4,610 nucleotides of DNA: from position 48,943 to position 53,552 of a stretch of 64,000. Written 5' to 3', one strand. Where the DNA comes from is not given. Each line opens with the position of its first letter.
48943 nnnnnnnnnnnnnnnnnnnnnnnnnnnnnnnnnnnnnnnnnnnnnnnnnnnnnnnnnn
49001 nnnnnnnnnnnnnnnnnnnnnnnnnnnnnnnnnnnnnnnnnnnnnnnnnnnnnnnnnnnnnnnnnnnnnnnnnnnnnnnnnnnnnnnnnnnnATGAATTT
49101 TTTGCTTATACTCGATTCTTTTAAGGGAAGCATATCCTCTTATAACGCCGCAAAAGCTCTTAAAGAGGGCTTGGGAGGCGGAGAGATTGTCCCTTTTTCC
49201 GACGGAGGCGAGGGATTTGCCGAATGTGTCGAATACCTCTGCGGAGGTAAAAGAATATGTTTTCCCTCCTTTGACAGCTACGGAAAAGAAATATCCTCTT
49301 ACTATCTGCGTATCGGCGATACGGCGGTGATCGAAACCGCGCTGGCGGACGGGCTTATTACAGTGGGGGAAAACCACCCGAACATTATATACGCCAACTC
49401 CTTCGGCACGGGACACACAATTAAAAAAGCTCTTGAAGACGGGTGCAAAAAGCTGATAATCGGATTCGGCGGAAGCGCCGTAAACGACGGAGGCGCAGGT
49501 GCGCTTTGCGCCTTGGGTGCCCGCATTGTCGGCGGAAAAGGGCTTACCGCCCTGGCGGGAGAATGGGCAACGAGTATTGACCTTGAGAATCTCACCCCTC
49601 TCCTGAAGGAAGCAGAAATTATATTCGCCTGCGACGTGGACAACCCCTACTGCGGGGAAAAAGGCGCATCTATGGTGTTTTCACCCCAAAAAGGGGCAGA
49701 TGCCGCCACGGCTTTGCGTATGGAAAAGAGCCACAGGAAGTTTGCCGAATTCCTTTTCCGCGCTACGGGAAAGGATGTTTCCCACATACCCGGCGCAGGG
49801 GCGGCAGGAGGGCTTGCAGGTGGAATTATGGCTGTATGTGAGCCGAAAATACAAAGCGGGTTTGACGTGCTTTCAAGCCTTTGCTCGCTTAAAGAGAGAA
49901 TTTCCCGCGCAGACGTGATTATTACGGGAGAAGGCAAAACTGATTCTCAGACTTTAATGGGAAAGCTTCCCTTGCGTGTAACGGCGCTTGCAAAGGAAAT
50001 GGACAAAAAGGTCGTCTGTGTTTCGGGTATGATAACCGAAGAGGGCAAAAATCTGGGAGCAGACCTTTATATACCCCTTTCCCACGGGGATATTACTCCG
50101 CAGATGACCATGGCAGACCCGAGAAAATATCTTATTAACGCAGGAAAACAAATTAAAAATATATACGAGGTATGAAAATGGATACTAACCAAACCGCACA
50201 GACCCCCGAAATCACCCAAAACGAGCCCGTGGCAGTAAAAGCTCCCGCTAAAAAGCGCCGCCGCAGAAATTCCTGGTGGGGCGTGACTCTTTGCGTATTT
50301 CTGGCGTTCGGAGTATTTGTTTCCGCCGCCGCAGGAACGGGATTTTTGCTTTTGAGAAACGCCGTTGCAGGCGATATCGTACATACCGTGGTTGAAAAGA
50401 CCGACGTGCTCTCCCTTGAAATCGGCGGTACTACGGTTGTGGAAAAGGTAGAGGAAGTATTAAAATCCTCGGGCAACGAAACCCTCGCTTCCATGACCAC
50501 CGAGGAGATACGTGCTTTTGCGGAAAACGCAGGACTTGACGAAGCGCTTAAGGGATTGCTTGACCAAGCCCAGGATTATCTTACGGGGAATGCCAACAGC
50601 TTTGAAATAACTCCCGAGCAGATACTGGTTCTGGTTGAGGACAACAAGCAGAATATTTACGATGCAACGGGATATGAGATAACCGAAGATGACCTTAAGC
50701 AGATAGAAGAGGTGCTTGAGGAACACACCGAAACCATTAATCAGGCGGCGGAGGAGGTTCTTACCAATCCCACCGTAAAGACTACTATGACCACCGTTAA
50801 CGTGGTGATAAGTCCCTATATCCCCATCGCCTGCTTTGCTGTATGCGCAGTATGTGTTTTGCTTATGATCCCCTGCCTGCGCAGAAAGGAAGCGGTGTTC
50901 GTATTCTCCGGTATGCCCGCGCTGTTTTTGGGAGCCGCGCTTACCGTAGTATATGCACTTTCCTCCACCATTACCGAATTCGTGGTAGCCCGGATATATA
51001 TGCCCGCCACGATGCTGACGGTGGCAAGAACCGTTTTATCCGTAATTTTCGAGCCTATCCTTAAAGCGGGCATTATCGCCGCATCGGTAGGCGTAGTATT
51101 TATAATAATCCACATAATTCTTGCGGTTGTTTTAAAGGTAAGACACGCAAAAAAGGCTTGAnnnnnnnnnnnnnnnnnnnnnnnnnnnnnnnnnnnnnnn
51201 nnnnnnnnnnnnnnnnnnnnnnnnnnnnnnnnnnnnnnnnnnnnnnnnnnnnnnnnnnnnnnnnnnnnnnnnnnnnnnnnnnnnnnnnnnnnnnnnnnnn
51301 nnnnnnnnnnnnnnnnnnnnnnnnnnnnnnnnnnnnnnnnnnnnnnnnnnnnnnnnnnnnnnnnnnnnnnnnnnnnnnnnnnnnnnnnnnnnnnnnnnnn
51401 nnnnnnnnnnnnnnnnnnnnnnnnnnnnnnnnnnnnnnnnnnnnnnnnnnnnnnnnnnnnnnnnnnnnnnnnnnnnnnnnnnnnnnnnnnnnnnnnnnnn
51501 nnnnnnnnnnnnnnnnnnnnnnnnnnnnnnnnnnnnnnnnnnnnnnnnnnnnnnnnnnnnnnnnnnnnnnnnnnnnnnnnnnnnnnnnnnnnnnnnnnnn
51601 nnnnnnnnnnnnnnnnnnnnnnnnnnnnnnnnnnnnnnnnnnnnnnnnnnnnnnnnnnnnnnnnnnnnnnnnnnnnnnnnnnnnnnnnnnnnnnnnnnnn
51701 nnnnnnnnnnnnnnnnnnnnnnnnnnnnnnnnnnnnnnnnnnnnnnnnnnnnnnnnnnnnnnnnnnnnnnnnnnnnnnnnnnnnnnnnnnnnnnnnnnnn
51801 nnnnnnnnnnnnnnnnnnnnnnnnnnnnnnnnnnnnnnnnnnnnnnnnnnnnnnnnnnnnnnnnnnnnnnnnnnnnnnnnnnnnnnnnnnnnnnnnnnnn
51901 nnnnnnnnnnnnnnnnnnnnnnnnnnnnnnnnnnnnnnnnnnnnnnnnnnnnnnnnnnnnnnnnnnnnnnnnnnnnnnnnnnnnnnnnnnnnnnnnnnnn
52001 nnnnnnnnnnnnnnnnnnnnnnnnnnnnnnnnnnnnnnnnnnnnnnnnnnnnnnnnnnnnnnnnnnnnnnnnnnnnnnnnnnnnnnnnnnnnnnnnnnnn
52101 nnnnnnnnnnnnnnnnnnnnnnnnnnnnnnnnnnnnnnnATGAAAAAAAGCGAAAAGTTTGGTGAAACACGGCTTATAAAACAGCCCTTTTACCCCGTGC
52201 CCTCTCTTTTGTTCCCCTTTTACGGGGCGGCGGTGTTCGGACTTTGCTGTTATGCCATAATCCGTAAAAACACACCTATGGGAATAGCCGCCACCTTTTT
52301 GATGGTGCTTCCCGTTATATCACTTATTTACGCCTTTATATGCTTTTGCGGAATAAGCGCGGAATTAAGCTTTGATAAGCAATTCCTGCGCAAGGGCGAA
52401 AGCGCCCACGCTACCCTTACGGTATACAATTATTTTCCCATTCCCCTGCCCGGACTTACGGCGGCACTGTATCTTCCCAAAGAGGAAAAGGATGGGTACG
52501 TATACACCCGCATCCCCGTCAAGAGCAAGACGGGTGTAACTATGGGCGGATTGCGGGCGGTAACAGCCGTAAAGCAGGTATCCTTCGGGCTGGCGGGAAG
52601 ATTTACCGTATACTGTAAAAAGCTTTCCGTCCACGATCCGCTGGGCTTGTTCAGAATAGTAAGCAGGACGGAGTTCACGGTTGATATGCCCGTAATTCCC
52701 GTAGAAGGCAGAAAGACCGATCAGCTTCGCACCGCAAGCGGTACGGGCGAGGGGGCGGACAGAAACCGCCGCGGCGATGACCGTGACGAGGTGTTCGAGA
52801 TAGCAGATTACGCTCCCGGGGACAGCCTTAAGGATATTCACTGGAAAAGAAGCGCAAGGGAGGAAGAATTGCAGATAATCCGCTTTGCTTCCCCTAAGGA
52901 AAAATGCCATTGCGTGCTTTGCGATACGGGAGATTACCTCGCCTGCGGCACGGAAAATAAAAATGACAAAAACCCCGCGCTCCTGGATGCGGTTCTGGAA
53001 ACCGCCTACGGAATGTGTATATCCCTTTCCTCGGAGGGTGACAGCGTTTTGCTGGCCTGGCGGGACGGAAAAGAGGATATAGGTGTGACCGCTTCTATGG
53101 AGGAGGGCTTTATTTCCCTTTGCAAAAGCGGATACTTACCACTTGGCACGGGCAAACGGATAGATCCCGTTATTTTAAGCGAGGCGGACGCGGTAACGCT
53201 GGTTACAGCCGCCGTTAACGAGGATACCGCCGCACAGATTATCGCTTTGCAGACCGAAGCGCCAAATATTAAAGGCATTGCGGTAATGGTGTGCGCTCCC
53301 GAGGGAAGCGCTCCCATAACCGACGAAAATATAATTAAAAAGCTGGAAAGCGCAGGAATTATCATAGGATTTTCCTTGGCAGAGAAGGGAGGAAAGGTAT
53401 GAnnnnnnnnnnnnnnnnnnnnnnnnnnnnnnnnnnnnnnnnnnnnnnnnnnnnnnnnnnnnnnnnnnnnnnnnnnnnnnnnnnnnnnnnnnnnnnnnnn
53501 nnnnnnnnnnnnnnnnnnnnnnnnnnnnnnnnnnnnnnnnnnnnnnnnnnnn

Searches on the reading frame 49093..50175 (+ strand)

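Call 28: search_protein_families(library=pfam, proteins=[window:49093-50175:+], max_evalue=0.001)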
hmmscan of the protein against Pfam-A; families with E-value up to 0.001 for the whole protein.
window:49093-50175:+ (360 aa): 1 family
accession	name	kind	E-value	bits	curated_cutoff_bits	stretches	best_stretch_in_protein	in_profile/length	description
PF02595.20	Gly_kinase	-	1.4e-98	330.7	23.3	1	4-357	2-370/372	Glycerate kinase family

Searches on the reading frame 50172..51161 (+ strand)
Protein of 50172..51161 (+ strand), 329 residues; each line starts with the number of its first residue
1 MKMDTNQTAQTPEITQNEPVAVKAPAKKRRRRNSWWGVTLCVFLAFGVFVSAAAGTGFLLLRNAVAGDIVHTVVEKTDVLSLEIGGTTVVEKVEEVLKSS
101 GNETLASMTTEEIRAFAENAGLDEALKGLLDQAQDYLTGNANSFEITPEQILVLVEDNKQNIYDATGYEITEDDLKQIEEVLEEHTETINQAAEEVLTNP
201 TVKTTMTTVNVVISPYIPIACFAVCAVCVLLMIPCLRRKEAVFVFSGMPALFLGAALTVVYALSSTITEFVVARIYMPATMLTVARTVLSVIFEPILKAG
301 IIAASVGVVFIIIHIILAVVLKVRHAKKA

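Call 28: search_protein_families(library=pfam, proteins=[window:50172-51161:+], max_evalue=0.001)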
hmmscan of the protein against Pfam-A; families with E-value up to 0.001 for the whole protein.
window:50172-51161:+ (329 aa): 1 family
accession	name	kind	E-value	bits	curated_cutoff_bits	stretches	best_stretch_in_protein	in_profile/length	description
PF03266.21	NTPase_1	-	3.9e-05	24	23.9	1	84-201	10-126/168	NTPase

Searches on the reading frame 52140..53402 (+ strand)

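Call 28: search_protein_families(library=pfam, proteins=[window:52140-53402:+], max_evalue=0.001)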
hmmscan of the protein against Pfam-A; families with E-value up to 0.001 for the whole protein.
window:52140-53402:+ (420 aa): 1 family
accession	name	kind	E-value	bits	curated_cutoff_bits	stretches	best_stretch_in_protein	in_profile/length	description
PF01882.25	DUF58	-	2.2e-05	24.2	23.4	1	223-285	4-65/216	Protein of unknown function DUF58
